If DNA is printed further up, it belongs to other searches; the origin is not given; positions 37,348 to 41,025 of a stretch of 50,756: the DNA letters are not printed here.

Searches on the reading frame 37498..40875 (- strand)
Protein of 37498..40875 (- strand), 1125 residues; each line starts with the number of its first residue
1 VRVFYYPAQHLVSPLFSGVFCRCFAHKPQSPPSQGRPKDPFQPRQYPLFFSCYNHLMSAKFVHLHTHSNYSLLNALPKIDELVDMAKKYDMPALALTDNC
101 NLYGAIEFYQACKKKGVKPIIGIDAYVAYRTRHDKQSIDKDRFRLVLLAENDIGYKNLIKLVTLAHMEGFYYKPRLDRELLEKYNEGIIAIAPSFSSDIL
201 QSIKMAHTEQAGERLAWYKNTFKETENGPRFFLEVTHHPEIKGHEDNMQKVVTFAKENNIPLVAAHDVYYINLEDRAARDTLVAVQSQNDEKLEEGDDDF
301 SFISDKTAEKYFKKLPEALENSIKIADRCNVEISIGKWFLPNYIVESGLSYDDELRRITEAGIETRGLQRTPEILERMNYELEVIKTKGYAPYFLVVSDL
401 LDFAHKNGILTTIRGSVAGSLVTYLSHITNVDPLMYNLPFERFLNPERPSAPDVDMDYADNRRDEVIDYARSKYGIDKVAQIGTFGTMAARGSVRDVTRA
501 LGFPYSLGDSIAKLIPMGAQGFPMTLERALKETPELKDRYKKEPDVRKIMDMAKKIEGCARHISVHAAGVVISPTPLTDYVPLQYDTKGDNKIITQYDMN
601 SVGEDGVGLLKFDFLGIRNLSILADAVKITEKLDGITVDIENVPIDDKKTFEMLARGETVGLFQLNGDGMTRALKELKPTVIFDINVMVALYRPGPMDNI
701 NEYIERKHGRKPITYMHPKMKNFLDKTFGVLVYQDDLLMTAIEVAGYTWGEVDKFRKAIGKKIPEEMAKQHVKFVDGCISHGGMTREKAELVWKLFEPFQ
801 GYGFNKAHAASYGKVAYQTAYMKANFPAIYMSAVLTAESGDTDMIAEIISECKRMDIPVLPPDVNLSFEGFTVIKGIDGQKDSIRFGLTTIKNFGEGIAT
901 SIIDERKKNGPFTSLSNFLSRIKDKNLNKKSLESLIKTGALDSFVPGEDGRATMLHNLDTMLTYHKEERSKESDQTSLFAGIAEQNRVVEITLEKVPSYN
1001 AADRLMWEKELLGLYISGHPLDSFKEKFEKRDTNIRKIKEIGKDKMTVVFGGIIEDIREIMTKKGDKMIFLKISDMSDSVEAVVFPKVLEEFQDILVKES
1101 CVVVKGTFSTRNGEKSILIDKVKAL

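Call 79: search_protein_families(library=pfam, proteins=[window:37498-40875:-])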
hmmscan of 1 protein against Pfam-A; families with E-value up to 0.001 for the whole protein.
window:37498-40875:- (1125 aa): 5 families
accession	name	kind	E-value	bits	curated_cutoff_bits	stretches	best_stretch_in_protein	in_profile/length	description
PF07733.18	DNA_pol3_alpha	-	4.5e-90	302.2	23.9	1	354-616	2-260/260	Bacterial DNA polymerase III alpha NTPase domain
PF17657.6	DNA_pol3_finger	-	7.3e-52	175.5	22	1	619-781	1-165/166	Bacterial DNA polymerase III alpha subunit finger domain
PF02811.25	PHP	-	1.5e-46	159.1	26.4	1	63-238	1-164/164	PHP domain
PF14579.12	HHH_6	-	5.5e-27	94.3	25.6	1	857-945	2-84/90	Helix-hairpin-helix motif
PF01336.31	tRNA_anti-codon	-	6.2e-12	45.7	27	1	1048-1123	1-73/75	OB-fold nucleic acid binding domain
